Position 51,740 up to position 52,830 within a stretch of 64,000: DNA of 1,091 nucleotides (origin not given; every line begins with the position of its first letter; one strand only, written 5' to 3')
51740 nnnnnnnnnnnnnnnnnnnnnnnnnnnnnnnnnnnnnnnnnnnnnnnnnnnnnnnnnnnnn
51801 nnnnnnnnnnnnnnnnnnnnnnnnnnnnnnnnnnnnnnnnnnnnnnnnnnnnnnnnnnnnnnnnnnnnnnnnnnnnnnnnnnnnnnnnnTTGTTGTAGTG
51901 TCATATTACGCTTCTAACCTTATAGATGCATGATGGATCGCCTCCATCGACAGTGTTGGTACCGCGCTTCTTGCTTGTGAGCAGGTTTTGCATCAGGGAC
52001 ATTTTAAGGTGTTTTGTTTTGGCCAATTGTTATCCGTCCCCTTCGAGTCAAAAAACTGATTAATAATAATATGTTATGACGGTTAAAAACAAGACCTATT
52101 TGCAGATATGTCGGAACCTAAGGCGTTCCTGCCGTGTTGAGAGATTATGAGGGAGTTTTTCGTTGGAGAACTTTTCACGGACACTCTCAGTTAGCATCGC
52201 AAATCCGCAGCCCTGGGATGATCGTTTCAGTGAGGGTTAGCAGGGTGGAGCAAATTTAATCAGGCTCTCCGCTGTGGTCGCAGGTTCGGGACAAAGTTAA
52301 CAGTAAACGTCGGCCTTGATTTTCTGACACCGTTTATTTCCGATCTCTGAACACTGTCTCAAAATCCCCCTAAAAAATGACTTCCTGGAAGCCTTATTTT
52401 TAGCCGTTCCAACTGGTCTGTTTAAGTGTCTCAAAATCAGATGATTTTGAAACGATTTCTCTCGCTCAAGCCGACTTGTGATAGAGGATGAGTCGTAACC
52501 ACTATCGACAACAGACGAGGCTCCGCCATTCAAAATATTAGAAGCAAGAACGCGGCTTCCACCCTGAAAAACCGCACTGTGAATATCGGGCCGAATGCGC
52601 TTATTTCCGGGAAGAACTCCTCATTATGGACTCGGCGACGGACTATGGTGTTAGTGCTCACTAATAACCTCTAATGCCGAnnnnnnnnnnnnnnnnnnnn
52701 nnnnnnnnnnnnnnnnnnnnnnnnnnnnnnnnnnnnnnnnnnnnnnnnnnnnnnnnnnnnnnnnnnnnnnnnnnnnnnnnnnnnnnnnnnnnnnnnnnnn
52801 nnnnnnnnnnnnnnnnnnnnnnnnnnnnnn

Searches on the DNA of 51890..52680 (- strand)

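Call 65: search_rna_families(source=window, start=51890, end=52680, threshold=evalue, max_evalue=10)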
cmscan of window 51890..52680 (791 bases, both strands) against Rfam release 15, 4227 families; matches with E-value up to 10: 4.
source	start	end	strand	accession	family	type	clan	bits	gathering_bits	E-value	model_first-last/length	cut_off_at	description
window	52560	52597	+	RF03111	Zeta-pan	Gene; sRNA;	-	18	56.7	1.5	1-50/50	no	Zeta-pan RNA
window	52481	52624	+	RF02157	NPPA-AS1_2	Gene; lncRNA;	-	17.3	60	3.9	1-150/150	no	NPPA antisense RNA 1 conserved region 2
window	52436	52483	+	RF00085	SNORD28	Gene; snRNA; snoRNA; CD-box;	-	17.3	50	8.3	1-75/75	no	Small nucleolar RNA SNORD28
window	51951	52018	+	RF00513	Trp_leader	Cis-reg; leader;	-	15.9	41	2.8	1-100/100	no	Tryptophan operon leader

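Call 73: search_dna_similar(query=window:52415-52454:-, collection=plasmids, mode=distant, max_evalue=10, max_rows=30)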
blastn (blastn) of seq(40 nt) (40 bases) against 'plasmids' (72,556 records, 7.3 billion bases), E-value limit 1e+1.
Records with a match: 68; places in all: 69; records where one place covers at least 80% of the query: 9.
Best place of each record, by identity: >=99% 19; 95-99% 34; 90-95% 4; 80-90% 11.
By first word of the organism name: Acinetobacter 32; Bacillus 19; Staphylococcus 8; Klebsiella 4; Mycoplasmopsis 1; Brasilonema 1; Cetobacterium 1; Flammeovirga 1; Haladaptatus 1.
By predicted mobility (MOB-suite, as given by PLSDB): non-mobilizable 38; conjugative 23; mobilizable 7.
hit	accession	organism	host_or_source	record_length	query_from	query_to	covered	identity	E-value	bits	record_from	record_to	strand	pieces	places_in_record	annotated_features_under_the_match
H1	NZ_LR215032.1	Mycoplasmopsis gallopavonis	Bird (Turkey),Air sacs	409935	3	39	93%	80.5%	6e+0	34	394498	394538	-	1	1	peptide ABC transporter substrate-binding protein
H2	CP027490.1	Staphylococcus aureus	Homo sapiens,wound fluid,Femural ...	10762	6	39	85%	82.9%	6e+0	34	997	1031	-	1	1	hypothetical protein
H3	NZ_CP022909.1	Staphylococcus aureus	Homo sapiens,nares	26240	6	39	85%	82.9%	6e+0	34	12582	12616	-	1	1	restriction endonuclease FokI catalytic domain-containing protein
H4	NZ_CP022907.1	Staphylococcus aureus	Homo sapiens,Foci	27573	6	39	85%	82.9%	6e+0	34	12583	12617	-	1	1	restriction endonuclease FokI catalytic domain-containing protein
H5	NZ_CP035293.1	Staphylococcus haemolyticus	-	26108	6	39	85%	82.9%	6e+0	34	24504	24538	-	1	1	restriction endonuclease FokI catalytic domain-containing protein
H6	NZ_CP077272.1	Staphylococcus haemolyticus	-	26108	6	39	85%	82.9%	6e+0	34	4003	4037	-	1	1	restriction endonuclease FokI catalytic domain-containing protein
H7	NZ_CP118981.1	Staphylococcus haemolyticus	Homo sapiens,Type strain bacterial ...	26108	6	39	85%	82.9%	6e+0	34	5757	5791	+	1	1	restriction endonuclease FokI catalytic domain-containing protein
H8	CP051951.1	Staphylococcus aureus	Homo sapiens,blood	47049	6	39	85%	82.9%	6e+0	34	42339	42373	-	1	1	hypothetical protein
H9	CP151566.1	Staphylococcus aureus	Homo sapiens,blood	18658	6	39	85%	82.9%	6e+0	34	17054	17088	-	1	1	restriction endonuclease FokI catalytic domain-containing protein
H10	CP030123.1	Brasilonema octagenarum UFV-E1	Eucalyptus grandis,mixed culture,leaves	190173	5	34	75%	86.7%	6e+0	34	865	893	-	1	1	hypothetical protein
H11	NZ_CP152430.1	Bacillus paramycoides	mixed culture,soil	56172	1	28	70%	89.3%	5e-1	38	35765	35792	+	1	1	none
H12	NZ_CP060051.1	Klebsiella pneumoniae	Homo sapiens,rectal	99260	9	32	60%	91.7%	2e+0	36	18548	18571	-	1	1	hypothetical protein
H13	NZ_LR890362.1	Klebsiella pneumoniae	Homo sapiens,urine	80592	9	32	60%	91.7%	2e+0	36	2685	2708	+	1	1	hypothetical protein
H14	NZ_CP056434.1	Klebsiella pneumoniae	culture,Wastewater influent sample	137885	9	32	60%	91.7%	2e+0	36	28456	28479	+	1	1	hypothetical protein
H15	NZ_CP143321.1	Cetobacterium somerae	intestine of Yellow Catfish,pure culture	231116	3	26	60%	91.7%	2e+0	36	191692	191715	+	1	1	YafY family protein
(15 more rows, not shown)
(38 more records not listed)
